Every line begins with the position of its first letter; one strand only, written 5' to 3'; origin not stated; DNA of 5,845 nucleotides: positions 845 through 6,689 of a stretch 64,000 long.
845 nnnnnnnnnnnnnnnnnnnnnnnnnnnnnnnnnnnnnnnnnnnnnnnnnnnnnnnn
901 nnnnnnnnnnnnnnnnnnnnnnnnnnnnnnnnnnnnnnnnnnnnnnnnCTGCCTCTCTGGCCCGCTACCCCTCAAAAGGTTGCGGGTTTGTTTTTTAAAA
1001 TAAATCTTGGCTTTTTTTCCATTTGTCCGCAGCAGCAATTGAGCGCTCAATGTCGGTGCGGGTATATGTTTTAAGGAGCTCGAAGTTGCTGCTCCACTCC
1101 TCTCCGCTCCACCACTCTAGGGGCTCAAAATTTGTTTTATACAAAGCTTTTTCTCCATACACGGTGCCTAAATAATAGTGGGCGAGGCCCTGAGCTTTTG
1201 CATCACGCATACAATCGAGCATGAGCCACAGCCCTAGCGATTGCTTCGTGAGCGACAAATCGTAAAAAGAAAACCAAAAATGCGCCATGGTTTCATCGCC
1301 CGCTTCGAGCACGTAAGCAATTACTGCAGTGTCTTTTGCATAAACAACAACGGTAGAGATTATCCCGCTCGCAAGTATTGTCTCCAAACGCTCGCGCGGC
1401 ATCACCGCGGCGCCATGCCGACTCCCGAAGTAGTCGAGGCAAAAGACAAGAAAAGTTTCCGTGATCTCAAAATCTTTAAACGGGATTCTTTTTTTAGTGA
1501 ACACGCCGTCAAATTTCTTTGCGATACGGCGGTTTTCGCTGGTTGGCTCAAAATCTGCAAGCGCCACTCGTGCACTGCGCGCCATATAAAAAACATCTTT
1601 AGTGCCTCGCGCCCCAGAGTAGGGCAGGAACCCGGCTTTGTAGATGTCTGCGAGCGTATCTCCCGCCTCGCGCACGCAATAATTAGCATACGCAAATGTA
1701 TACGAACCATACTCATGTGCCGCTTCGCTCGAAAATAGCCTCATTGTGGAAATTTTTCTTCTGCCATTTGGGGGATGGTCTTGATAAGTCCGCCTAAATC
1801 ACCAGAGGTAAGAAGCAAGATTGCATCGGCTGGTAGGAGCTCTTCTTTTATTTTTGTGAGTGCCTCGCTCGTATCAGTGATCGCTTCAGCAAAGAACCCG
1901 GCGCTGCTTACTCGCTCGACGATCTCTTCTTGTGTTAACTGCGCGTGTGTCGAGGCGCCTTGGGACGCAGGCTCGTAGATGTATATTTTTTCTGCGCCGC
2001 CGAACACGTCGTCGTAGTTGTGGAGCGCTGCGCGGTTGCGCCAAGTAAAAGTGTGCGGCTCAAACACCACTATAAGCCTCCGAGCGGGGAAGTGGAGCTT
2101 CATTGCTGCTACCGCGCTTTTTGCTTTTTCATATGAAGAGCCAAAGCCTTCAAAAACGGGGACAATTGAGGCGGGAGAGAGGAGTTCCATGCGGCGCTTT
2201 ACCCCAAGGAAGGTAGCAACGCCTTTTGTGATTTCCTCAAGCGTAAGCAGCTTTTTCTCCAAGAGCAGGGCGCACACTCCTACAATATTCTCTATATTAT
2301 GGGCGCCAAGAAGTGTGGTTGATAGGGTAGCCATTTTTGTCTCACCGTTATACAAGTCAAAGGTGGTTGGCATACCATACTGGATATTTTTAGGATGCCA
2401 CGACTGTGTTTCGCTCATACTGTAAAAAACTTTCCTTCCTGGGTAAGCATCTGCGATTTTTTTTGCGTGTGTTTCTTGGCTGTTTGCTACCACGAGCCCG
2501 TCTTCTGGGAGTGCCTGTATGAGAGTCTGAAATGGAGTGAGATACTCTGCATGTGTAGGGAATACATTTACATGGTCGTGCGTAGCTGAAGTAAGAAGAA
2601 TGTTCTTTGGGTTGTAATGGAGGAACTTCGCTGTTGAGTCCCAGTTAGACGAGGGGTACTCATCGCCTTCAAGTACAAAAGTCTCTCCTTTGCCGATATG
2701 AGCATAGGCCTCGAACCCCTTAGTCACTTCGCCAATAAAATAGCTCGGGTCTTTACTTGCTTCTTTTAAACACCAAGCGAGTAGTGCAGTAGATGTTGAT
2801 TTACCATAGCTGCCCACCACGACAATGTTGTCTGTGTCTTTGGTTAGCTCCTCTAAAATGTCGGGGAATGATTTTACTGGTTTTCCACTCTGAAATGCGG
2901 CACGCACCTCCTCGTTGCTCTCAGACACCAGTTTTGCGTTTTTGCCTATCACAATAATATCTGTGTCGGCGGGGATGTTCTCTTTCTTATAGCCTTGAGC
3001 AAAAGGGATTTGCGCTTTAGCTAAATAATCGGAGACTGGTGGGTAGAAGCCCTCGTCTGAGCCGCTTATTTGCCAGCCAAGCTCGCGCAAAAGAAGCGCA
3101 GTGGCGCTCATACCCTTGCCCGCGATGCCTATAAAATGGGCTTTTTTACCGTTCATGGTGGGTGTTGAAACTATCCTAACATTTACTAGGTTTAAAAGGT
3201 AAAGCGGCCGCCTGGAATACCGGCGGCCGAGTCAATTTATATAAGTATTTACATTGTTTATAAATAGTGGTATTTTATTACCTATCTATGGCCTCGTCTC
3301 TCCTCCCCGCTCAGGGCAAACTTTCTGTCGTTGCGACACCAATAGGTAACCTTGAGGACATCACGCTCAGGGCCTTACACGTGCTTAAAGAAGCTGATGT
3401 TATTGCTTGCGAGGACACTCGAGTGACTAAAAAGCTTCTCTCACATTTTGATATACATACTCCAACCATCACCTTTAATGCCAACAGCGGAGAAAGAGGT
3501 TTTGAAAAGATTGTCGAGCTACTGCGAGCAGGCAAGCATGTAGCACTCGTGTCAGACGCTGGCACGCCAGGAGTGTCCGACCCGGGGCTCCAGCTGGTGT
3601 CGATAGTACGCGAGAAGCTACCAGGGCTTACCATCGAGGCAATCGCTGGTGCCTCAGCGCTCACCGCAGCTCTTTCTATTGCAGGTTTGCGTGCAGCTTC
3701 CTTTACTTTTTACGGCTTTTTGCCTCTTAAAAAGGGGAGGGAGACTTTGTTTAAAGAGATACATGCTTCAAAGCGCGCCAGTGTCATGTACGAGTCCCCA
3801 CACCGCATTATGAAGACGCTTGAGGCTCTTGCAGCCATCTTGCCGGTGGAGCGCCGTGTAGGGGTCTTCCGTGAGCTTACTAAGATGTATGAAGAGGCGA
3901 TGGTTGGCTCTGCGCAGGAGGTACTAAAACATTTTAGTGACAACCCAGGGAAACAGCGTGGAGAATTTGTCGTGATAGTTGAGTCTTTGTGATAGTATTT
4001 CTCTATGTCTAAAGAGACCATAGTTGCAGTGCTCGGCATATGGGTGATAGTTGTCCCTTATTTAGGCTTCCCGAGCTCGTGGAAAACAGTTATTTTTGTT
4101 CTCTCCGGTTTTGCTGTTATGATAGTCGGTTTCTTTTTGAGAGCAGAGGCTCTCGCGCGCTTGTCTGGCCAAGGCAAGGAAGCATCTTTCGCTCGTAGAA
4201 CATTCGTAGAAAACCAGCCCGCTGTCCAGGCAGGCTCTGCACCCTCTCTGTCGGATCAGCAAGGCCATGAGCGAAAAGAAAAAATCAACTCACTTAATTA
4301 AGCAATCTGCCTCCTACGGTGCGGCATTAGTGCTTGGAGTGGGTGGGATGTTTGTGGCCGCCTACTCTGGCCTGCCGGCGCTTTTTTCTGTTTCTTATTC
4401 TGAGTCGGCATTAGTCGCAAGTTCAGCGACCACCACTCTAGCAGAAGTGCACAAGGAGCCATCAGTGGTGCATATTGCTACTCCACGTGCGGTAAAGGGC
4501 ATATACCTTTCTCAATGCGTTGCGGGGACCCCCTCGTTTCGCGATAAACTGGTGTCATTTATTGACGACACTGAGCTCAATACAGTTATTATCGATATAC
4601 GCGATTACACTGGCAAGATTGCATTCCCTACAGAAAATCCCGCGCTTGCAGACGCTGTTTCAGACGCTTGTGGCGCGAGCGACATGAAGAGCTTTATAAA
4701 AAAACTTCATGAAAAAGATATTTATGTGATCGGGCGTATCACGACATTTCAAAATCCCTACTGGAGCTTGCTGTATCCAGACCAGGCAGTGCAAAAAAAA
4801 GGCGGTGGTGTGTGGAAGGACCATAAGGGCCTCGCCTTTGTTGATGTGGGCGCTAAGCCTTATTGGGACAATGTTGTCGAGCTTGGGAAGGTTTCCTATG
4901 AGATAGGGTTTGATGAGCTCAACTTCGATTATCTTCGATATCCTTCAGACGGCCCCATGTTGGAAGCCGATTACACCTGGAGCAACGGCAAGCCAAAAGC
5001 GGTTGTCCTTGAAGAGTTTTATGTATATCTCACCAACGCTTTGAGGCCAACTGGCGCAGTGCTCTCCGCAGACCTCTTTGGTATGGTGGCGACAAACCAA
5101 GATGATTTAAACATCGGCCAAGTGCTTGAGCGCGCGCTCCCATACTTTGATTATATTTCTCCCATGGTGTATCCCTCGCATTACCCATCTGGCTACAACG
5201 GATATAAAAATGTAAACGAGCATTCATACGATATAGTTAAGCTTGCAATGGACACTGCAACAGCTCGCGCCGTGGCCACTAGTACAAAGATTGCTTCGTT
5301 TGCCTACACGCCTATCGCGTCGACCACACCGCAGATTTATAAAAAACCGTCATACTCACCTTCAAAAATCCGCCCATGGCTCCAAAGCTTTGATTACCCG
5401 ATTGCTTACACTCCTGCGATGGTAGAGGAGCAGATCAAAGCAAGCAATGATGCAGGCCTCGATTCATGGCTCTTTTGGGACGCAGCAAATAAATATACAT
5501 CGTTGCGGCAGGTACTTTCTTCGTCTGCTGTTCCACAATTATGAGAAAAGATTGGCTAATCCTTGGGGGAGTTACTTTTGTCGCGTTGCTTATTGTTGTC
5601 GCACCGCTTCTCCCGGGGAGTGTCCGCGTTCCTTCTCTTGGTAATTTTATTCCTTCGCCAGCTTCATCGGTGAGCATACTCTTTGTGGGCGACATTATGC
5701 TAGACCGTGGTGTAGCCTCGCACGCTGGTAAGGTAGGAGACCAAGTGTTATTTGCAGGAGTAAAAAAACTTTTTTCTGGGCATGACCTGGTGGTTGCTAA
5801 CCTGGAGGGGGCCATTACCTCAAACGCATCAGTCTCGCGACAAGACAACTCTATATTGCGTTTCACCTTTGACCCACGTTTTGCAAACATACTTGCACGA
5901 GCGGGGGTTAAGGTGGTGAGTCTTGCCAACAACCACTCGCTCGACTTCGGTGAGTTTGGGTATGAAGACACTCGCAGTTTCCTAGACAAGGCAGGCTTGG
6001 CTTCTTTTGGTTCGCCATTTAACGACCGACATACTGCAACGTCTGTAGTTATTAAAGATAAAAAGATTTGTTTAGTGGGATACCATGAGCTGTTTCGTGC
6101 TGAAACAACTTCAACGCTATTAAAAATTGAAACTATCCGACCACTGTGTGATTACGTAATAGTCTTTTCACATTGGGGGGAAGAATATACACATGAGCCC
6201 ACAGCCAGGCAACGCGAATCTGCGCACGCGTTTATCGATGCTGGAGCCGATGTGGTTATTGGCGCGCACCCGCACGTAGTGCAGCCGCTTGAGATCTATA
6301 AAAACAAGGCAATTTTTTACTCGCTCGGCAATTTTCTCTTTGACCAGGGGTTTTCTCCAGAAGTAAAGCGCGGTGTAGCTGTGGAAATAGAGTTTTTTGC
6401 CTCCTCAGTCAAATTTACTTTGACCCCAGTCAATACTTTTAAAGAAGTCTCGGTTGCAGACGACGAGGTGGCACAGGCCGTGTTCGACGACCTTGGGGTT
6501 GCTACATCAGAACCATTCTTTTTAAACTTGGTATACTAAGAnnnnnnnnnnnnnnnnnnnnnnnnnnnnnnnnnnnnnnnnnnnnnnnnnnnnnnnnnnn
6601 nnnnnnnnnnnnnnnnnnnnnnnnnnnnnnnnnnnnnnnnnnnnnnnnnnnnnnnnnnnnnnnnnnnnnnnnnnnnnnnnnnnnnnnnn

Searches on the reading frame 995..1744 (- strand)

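Call 42: search_protein_families(library=pfam, proteins=[window:995-1744:-], max_evalue=0.001)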
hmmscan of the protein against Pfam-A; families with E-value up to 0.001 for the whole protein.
window:995-1744:- (249 aa): 2 families
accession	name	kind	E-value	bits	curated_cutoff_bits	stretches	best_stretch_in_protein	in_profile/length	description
PF13480.13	Acetyltransf_6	-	1.1e-09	39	22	1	121-194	64-136/143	Acetyltransferase (GNAT) domain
PF04377.21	ATE_C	-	6.5e-07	30.4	25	1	104-211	8-120/122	Arginine-tRNA-protein transferase, C terminus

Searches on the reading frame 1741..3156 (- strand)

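Call 42: search_protein_families(library=pfam, proteins=[window:1741-3156:-], max_evalue=0.001)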
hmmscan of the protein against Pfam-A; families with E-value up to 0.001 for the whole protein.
window:1741-3156:- (471 aa): 3 families
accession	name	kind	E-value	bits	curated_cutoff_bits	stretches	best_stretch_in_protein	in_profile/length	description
PF08245.18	Mur_ligase_M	-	5.3e-15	56.3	24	1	113-297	1-199/200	Mur ligase middle domain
PF01225.30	Mur_ligase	-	1e-13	51.9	21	1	6-106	2-92/95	Mur ligase family, catalytic domain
PF02875.26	Mur_ligase_C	-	1.6e-06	29.4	28.4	1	321-452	1-127/127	Mur ligase, glutamate ligase domain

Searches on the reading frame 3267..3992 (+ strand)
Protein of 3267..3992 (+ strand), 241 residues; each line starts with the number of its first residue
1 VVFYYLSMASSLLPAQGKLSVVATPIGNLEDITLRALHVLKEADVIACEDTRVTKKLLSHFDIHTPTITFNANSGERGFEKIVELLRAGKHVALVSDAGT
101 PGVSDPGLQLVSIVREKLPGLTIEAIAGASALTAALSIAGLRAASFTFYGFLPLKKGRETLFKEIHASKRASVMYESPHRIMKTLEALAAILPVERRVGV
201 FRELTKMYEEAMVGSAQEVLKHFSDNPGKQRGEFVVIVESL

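Call 42: search_protein_families(library=pfam, proteins=[window:3267-3992:+], max_evalue=0.001)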
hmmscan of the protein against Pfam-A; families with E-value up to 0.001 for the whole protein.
window:3267-3992:+ (241 aa): 1 family
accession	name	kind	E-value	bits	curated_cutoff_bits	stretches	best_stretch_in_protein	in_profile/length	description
PF00590.25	TP_methylase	-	8.1e-33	114.6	27.8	1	18-219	1-211/212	Tetrapyrrole (Corrin/Porphyrin) Methylases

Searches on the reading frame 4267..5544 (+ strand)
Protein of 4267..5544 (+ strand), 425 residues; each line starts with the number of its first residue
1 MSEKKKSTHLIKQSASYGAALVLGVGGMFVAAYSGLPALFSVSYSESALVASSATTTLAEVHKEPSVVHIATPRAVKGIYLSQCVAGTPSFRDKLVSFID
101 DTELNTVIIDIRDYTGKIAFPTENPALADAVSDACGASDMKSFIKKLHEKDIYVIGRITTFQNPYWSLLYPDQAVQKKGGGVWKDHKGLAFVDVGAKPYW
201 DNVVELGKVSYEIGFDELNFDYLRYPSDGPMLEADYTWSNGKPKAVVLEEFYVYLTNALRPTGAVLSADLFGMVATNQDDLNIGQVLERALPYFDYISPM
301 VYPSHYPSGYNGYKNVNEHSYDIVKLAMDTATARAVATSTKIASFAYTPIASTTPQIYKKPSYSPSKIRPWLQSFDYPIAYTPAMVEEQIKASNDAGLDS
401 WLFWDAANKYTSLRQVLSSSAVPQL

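Call 6: search_protein_families(library=pfam, proteins=[window:4267-5544:+], max_evalue=0.001)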
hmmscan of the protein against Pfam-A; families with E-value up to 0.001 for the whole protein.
window:4267-5544:+ (425 aa): 1 family
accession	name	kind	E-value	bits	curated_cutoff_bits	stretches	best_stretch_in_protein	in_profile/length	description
PF13200.12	DUF4015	-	1e-81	274.9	27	1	78-410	1-313/313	Putative glycosyl hydrolase domain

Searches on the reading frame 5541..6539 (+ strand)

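Call 6: search_protein_families(library=pfam, proteins=[window:5541-6539:+], max_evalue=0.001)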
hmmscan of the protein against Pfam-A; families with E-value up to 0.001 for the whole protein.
window:5541-6539:+ (332 aa): 1 family
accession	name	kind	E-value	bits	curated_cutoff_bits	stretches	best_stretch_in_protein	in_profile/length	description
PF09587.15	PGA_cap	-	8.9e-63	212.6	27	1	46-269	2-255/255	Bacterial capsule synthesis protein PGA_cap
